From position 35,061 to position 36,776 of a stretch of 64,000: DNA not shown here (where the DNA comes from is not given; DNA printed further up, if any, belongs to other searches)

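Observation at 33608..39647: Candidate aspartate:alanine exchange-decarboxylation module built from AsdA plus two GadC-type antiporters, led by oppA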

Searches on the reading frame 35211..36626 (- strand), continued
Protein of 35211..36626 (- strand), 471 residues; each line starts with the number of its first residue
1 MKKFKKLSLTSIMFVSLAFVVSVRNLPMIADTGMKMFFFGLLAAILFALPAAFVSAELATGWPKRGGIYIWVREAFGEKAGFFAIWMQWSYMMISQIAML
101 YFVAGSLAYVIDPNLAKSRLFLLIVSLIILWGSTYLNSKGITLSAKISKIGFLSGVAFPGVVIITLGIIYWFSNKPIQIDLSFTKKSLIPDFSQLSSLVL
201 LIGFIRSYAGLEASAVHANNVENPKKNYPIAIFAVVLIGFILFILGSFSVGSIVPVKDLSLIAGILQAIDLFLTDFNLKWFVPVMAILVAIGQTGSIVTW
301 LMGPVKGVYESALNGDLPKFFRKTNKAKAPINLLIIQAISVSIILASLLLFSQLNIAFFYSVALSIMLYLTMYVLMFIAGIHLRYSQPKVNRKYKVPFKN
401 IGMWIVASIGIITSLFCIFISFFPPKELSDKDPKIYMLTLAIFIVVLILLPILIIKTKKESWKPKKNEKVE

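Call 45: search_solved_structures(query=A2, max_evalue=1e-10, show_alignments=3)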
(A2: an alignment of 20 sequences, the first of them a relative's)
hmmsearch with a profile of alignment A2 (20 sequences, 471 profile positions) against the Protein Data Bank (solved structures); distinct sequences matched with E-value up to 1e-10: 23.
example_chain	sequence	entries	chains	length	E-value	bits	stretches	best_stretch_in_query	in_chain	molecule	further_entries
4dji_A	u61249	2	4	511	1.7e-113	383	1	5-463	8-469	Probable glutamate/gamma-aminobutyrate antiporter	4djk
3l1l_A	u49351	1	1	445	7.2e-22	80.9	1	8-385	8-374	Arginine/agmatine antiporter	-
3ob6_A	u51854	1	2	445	1.2e-21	80.2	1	16-385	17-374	AdiC arginine:agmatine antiporter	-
3ncy_A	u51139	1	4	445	1.3e-21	80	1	16-385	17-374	AdiC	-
3lrb_A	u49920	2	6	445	1.4e-21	79.9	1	16-385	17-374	Arginine/agmatine antiporter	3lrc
5j4i_A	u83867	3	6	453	1.5e-21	79.8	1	16-385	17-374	Arginine/agmatine antiporter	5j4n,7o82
7ccs_B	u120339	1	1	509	1.9e-18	69.6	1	12-416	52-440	Consensus mutated Anionic Amino Acid Transporter Light Chain, Xc- System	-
7b00_A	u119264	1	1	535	4.1e-18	68.5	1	34-400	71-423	Large neutral amino acids transporter small subunit 2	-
8a6l_B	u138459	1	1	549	4.5e-18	68.4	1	34-400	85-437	Large neutral amino acids transporter small subunit 2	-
7cmh_B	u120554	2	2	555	4.6e-18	68.3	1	34-400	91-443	Large neutral amino acids transporter small subunit 2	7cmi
9ky5_A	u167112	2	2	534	4.9e-17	64.9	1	9-411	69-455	Y+L amino acid transporter 2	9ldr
9h76_A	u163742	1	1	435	5e-16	61.6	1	49-423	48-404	Putative amino acid/polyamine transport protein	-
6f2g_A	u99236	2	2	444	5.4e-16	61.5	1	49-423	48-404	Putative amino acid/polyamine transport protein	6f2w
9i1z_B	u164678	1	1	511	5.6e-14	54.9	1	13-415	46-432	Y+L amino acid transporter 1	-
8xxi_A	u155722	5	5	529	6.2e-14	54.7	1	13-415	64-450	Y+L amino acid transporter 1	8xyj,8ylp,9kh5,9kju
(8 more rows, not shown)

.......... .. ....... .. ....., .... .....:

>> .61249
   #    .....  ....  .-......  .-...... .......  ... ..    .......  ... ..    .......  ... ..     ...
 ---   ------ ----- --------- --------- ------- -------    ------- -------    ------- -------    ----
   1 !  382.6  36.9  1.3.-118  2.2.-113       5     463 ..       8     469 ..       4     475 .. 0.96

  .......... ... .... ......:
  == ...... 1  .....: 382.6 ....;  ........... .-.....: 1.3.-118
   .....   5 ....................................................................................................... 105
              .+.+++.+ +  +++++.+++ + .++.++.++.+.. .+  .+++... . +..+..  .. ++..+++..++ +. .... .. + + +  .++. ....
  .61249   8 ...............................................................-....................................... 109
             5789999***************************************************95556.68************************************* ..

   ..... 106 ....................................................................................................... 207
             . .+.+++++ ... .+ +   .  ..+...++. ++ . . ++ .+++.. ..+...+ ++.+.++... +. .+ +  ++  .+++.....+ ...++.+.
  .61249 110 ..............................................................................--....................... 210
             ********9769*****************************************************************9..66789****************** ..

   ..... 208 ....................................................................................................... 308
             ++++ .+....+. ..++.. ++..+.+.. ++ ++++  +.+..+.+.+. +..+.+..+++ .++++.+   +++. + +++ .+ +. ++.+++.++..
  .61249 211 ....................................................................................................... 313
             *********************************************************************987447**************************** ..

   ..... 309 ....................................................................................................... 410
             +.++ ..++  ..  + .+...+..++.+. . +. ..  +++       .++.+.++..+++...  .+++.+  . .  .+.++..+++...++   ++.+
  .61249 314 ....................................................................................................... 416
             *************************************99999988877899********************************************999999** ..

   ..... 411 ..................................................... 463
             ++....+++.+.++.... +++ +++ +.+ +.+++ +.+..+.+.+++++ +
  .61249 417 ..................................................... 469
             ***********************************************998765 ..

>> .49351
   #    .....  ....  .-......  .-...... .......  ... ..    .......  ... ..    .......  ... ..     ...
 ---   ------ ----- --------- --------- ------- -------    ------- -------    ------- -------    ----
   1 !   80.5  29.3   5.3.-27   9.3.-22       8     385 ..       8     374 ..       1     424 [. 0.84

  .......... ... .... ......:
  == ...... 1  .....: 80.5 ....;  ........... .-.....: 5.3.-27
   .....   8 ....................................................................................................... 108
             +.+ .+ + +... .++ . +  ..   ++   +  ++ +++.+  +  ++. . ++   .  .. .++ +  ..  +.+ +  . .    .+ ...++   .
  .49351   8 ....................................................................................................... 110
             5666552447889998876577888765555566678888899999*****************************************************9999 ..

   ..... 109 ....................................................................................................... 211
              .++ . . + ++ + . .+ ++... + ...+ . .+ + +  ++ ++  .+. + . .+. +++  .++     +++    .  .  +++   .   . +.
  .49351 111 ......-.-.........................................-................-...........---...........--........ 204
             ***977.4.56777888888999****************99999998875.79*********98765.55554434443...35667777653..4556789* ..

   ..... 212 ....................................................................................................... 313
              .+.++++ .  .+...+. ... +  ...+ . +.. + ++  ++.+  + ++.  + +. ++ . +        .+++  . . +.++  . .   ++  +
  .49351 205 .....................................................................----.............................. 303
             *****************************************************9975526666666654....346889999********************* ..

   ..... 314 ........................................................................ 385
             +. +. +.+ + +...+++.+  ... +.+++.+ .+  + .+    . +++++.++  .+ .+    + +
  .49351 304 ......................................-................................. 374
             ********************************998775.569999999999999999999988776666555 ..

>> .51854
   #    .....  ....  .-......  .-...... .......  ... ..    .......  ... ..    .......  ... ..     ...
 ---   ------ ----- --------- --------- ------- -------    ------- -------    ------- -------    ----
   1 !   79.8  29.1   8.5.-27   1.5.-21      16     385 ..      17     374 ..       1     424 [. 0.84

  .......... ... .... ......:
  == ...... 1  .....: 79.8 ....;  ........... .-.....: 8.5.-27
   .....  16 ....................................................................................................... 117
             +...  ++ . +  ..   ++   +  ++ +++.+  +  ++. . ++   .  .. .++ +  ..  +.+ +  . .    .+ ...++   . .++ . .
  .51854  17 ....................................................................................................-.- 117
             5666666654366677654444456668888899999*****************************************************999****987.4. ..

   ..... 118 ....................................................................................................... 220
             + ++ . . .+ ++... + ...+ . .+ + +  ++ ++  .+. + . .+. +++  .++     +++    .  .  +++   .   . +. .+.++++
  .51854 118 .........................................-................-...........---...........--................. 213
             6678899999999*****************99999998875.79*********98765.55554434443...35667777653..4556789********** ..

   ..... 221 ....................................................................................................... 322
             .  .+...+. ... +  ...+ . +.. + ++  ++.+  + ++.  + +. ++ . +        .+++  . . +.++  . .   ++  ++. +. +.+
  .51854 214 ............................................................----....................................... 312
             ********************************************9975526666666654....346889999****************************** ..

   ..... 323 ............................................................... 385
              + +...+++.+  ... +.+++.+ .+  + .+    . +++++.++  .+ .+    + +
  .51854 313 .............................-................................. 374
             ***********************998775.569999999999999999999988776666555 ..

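Call 64: predict_structure(alignment_id=A2)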
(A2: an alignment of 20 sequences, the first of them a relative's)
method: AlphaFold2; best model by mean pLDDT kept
length: 471 residues; sequences in the alignment: 20
mean_pLDDT: 83.6   pTM: 0.86
mean pLDDT of the five models: 83.6, 82.1, 81.2, 80.7, 79.8
residues with pLDDT >= 90: 189; 70-90: 219; 50-70: 39; < 50: 24
segments of 3 or more residues with pLDDT < 50: 1-21, 469-471
pLDDT, mean of each block of 10 residues (from residue 1): 36 43 73 87 91 91 77 93 93 89 92 91 95 88 67 72 88 83 83 77 78 68 84 84 86 84 87 91 91 80 85 90 89 94 90 77 90 95 94 90 96 94 72 82 92 92 67 35
secondary structure, 60 per line:
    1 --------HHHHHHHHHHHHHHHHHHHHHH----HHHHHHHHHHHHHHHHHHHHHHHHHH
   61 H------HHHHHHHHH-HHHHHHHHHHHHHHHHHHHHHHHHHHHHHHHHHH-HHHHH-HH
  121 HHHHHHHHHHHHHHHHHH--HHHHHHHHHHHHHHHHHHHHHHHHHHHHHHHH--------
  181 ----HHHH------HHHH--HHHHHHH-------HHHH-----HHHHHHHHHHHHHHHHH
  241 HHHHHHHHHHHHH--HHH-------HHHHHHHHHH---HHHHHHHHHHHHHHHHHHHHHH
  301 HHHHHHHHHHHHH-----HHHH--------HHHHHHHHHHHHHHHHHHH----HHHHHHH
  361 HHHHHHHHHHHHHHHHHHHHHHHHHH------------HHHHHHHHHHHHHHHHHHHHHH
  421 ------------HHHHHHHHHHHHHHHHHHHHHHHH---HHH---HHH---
elements in order: H9-30 H35-61 H68-76 H78-111 H113-117 H119-138 H141-172 H185-188 H195-198 H201-207 H215-218 H224-253 H266-275 H279-313 H319-322 H331-349 H354-386 H399-420 H433-456

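Call 66: fold_search(model_id=the predicted structure, library=pdb)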
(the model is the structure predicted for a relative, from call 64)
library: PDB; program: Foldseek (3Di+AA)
matches with E <= 10: 587; with E <= 0.001: 285
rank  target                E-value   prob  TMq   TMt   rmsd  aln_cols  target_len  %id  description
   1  4dji_A                2.2e-22  1.00  0.88  0.85   2.4       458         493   32  Structure of glutamate-GABA antiporter GadC (released 2012-03-14)
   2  4dji_B                4.9e-21  1.00  0.86  0.85   2.7       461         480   32  Structure of glutamate-GABA antiporter GadC (released 2012-03-14)
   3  4djk_B                9.0e-20  1.00  0.85  0.88   2.6       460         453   32  Structure of glutamate-GABA antiporter GadC (released 2012-03-14)
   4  4djk_A                3.3e-19  1.00  0.85  0.89   2.7       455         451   31  Structure of glutamate-GABA antiporter GadC (released 2012-03-14)
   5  9h76_A                1.8e-14  1.00  0.75  0.81   4.1       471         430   20  Bacterial LAT transporter BASC in complex with L-Ala and NB53 (released 2025-01-01)
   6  6f2g_A                2.8e-14  1.00  0.77  0.83   3.7       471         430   20  Bacterial asc transporter crystal structure in open to in conformation (released 2019-04-24)
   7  5j4n_B                8.2e-13  1.00  0.66  0.70   5.7       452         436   21  Crystal structure of the L-arginine/agmatine antiporter AdiC in complex with agmatine at 2.6 Angstroem resolution (released 2016-08-31)
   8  6f2w_A                1.1e-12  1.00  0.78  0.84   3.9       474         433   20  Bacterial asc transporter crystal structure in open to in conformation (released 2019-04-24)
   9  8wns_B                1.5e-12  1.00  0.75  0.77   4.2       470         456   17  Cryo EM map of SLC7A10 in the apo state (released 2024-05-15)
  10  8a6l_B                4.2e-12  1.00  0.74  0.77   4.2       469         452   17  Human 4F2hc-LAT2 heterodimeric amino acid transporter in complex with anticalin D11vs (released 2022-11-09)
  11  5j4i_A                5.2e-12  1.00  0.64  0.69   5.8       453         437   20  Crystal Structure of the L-arginine/agmatine antiporter from E. coli at 2.2 Angstroem resolution (released 2016-08-31)
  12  3l1l                  8.5e-12  1.00  0.65  0.72   5.7       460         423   21  Structure of Arg-bound Escherichia coli AdiC (released 2010-02-02)
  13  7cmh_B                1.0e-11  1.00  0.75  0.77   4.2       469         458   16  The LAT2-4F2hc complex in complex with tryptophan (released 2020-12-23)
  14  7p9u_B                2.3e-11  1.00  0.73  0.75   4.4       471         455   20  Cryo EM structure of System XC- in complex with glutamate (released 2021-11-17)
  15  8wnt_B                3.2e-11  1.00  0.70  0.71   5.3       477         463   18  Cryo EM map of SLC7A10 with L-Alanine substrate (released 2024-05-15)
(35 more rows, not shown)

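Call 67: find_encoding_contigs(protein=P0222, flank=4000, max_places=1)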
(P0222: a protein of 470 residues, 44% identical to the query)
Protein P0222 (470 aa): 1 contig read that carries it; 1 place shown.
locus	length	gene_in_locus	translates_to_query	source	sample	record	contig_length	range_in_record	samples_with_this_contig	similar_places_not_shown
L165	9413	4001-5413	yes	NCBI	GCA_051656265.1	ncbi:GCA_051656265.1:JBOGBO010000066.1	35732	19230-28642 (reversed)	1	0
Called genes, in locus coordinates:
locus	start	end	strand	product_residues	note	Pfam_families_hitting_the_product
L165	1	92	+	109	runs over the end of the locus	PF03647:Tmemb_14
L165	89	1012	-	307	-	PF01545:Cation_efflux, PF16916:ZT_dimer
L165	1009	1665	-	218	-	PF02777:Sod_Fe_C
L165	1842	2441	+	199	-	PF14512:TM1586_NiRdase (faint), PF00881:Nitroreductase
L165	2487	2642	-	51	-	-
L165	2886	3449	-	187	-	PF00160:Pro_isomerase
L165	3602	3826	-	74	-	-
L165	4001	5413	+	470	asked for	PF00324:AA_permease, PF13520:AA_permease_2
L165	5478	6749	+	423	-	PF05496:RuvB_N, PF00004:AAA, PF07728:AAA_5 (weak), PF16193:AAA_assoc_2, PF12002:MgsA_C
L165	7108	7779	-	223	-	PF13847:Methyltransf_31 (weak), PF13649:Methyltransf_25 (weak)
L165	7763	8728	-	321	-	PF13483:Lactamase_B_3, PF12706:Lactamase_B_2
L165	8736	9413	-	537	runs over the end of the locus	PF00365:PFK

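Call 68: find_encoding_contigs(protein=P0235, flank=4000, max_places=1)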
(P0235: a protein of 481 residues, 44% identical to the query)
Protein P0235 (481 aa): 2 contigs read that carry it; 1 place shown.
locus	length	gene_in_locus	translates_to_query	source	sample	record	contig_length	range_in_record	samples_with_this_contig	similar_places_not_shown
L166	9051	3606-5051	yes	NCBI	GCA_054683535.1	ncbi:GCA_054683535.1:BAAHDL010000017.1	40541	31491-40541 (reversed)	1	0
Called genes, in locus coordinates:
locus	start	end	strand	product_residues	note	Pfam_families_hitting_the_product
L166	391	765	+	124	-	-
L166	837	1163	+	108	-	PF00872:Transposase_mut (weak)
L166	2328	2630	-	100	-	-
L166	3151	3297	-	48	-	-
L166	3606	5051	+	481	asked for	PF13520:AA_permease_2, PF00324:AA_permease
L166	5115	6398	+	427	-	PF05496:RuvB_N, PF13173:AAA_14, PF13401:AAA_22 (faint), PF14532:Sigma54_activ_2 (faint), PF00004:AAA, PF07728:AAA_5 (weak), PF16193:AAA_assoc_2, PF12002:MgsA_C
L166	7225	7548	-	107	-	-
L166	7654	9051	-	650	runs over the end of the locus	PF04551:GcpE, PF26540:GcpE_C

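Call 69: find_encoding_contigs(protein=P0170, flank=10000, max_places=1)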
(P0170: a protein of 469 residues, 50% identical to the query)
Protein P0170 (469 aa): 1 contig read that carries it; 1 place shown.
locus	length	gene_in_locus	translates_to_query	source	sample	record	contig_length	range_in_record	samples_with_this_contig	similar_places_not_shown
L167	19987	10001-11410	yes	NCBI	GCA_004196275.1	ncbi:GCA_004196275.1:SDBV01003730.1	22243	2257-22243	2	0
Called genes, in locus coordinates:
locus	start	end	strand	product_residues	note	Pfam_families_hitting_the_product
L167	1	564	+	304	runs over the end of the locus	PF05150:Legionella_OMP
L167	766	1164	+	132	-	-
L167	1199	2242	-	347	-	PF01137:RTC, PF05189:RTC_insert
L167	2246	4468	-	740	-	PF00403:HMA, PF00122:E1-E2_ATPase, PF00702:Hydrolase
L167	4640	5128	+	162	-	-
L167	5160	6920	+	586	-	PF03063:Prismane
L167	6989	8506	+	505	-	PF00496:SBP_bac_5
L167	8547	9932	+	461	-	PF00324:AA_permease, PF13520:AA_permease_2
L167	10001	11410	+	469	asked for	PF00324:AA_permease, PF13520:AA_permease_2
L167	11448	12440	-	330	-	PF00892:EamA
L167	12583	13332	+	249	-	PF02578:Cu-oxidase_4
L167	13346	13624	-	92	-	-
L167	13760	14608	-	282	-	PF01311:Bac_export_1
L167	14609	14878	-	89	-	PF01313:Bac_export_3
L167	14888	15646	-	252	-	PF00813:FliP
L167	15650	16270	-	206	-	PF02108:FliH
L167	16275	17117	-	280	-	-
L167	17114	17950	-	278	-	PF01514:YscJ_FliF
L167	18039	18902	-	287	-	PF00762:Ferrochelatase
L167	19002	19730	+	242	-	PF00497:SBP_bac_3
